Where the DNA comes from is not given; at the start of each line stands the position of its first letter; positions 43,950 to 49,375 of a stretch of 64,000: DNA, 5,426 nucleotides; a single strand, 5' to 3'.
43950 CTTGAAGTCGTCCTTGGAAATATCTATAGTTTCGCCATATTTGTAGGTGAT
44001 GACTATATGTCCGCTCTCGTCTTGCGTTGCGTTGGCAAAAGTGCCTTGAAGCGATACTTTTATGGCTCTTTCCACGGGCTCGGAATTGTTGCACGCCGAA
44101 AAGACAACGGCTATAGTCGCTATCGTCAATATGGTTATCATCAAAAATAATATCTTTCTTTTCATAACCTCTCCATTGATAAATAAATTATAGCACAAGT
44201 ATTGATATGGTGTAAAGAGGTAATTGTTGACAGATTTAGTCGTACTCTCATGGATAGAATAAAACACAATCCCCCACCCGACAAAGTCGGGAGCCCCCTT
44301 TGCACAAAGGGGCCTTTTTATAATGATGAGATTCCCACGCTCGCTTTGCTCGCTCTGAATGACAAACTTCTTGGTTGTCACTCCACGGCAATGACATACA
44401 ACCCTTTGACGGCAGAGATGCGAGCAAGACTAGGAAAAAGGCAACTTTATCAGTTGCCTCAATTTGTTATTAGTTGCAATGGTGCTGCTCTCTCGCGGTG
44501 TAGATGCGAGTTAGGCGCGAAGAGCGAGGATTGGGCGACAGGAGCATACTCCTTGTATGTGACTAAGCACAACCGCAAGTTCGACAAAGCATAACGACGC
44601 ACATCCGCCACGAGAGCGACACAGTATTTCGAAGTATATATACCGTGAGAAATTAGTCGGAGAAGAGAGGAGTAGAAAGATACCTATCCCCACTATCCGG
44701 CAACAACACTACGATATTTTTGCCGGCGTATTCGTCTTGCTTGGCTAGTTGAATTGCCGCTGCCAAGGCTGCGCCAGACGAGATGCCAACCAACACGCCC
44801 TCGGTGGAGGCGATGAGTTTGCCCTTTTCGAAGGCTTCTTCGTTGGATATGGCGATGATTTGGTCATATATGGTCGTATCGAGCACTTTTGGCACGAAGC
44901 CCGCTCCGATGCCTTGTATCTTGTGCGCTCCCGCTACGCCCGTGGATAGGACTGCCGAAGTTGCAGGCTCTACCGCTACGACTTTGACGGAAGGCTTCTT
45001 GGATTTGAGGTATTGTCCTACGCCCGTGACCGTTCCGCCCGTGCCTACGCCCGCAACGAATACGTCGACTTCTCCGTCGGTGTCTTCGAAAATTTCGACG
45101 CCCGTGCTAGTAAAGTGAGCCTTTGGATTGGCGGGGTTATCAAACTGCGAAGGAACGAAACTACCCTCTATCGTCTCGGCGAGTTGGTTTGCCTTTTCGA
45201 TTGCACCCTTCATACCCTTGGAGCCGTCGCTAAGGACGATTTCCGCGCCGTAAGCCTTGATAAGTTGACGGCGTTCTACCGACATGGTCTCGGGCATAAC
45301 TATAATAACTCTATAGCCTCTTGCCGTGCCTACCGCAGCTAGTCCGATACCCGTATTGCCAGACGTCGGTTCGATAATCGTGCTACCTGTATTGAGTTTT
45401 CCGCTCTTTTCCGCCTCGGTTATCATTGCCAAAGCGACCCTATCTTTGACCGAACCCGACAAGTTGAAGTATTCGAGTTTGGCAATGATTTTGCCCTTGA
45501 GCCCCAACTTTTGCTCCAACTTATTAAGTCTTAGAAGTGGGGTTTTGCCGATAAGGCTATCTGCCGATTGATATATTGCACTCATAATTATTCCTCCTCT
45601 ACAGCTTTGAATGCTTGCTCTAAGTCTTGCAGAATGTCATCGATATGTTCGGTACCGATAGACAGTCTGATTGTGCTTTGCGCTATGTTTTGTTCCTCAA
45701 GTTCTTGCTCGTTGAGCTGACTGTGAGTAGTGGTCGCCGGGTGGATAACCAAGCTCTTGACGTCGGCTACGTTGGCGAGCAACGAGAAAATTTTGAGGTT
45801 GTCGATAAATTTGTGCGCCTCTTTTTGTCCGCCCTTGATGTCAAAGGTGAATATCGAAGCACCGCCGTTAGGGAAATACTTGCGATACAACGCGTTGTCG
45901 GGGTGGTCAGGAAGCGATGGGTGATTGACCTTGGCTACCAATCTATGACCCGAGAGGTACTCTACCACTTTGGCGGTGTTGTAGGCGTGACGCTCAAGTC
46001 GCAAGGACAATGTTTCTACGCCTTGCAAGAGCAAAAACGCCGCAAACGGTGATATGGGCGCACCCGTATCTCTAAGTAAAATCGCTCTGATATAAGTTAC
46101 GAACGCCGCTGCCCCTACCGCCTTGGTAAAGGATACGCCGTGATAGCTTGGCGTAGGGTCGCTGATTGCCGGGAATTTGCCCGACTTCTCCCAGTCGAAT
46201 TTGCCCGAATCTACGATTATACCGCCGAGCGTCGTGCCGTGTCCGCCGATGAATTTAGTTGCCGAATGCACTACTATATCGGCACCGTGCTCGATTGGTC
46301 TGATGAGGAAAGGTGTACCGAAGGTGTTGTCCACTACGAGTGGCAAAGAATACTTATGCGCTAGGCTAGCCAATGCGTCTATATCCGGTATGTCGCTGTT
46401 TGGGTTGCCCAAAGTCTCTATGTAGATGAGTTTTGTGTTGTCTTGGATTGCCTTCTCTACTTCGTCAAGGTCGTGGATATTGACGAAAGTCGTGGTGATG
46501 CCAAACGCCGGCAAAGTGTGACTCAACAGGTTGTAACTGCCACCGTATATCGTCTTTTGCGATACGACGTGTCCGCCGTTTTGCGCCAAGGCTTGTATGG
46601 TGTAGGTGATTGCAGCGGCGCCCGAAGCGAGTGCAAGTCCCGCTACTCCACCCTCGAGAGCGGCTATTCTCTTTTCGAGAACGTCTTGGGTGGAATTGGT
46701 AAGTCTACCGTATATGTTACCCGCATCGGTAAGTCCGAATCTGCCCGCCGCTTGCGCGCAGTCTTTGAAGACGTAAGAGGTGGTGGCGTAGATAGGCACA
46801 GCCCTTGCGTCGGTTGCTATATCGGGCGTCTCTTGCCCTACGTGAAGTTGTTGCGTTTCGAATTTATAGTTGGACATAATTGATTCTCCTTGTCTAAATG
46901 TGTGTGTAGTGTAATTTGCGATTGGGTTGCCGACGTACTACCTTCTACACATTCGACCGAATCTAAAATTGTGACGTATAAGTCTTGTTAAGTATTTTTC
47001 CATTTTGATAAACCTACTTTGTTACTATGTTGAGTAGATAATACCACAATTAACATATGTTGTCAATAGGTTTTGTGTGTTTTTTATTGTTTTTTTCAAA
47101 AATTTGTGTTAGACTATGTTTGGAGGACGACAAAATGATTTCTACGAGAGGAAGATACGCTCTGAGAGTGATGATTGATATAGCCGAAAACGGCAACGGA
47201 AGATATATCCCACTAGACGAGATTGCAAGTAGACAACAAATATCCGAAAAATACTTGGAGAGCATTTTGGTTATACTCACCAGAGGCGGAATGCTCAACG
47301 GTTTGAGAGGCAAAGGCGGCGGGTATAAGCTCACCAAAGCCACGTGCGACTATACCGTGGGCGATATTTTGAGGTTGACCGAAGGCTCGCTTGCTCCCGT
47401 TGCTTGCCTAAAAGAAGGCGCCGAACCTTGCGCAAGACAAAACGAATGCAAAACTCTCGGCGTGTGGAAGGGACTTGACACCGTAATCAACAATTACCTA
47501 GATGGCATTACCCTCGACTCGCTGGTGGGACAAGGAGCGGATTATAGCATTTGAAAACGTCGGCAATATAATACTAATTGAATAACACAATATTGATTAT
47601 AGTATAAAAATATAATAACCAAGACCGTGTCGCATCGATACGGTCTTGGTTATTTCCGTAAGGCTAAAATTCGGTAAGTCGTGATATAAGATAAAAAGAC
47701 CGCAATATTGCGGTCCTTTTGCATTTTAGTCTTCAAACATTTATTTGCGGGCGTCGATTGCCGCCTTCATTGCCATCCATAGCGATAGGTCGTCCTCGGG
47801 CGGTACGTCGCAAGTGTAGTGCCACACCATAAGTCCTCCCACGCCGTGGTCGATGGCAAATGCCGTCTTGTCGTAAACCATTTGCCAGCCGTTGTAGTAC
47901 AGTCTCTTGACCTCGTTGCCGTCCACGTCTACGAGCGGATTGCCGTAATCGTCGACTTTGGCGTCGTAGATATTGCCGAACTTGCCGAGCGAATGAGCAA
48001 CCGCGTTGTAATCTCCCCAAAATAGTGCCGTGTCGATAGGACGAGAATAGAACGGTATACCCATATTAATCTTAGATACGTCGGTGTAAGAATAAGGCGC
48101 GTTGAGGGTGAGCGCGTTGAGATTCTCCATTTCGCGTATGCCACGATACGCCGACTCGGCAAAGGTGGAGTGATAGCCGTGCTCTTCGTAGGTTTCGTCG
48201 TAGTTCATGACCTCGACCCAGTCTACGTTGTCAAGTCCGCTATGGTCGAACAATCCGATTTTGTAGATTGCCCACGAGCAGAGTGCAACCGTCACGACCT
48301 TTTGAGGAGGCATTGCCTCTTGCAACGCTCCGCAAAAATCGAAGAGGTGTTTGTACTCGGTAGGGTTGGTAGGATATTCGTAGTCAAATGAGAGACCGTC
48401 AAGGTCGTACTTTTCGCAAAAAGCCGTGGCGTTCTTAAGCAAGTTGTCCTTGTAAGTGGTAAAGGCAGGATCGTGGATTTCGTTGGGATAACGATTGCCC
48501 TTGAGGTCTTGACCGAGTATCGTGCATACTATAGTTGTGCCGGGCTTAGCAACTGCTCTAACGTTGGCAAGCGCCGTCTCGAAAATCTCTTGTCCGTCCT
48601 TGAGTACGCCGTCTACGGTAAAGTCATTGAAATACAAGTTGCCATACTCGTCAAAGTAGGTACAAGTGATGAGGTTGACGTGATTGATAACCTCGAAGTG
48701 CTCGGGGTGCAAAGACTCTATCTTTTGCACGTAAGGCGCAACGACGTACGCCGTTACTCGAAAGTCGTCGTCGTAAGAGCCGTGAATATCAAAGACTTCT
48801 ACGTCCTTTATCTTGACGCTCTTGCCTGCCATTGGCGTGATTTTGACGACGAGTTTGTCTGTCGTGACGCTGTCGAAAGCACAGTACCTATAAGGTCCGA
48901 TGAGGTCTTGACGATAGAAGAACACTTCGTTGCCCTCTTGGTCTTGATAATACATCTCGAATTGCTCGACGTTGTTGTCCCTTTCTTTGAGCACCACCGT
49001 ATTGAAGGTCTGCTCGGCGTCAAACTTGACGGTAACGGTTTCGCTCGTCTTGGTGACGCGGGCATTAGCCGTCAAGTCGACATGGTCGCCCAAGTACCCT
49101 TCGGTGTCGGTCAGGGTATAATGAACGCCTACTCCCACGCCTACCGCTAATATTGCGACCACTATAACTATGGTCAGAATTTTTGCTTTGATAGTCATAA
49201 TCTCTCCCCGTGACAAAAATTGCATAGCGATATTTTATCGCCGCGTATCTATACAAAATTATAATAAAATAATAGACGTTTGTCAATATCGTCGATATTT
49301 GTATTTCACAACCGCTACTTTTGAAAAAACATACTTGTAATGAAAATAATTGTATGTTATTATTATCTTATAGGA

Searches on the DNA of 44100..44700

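Call 41: search_rna_families(source=window, start=44100, end=44700, threshold=evalue, max_evalue=1)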
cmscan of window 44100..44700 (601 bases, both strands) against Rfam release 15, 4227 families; matches with E-value up to 1: 0.
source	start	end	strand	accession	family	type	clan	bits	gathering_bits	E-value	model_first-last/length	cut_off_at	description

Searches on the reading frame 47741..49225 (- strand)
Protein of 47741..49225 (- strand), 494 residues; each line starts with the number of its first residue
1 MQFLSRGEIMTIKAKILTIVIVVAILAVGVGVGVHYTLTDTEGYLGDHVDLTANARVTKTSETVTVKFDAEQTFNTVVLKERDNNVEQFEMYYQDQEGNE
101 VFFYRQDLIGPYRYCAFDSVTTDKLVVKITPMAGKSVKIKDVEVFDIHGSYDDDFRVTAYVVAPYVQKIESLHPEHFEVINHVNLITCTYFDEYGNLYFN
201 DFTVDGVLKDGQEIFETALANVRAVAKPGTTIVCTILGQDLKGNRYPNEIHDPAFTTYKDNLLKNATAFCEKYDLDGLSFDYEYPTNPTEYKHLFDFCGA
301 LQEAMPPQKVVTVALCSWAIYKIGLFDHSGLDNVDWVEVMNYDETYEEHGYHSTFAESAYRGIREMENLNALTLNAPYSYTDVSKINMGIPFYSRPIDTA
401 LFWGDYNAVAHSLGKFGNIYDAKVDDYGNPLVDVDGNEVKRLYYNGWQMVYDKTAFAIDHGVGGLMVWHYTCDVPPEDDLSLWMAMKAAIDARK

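Call 11: search_protein_families(library=pfam, proteins=[window:47741-49225:-])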
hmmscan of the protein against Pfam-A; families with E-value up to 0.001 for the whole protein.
window:47741-49225:- (494 aa): 1 family
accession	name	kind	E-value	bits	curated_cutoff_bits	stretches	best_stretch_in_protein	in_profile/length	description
PF00704.34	Glyco_hydro_18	-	8.8e-18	65.5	29.6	1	194-471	37-315/317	Glycosyl hydrolases family 18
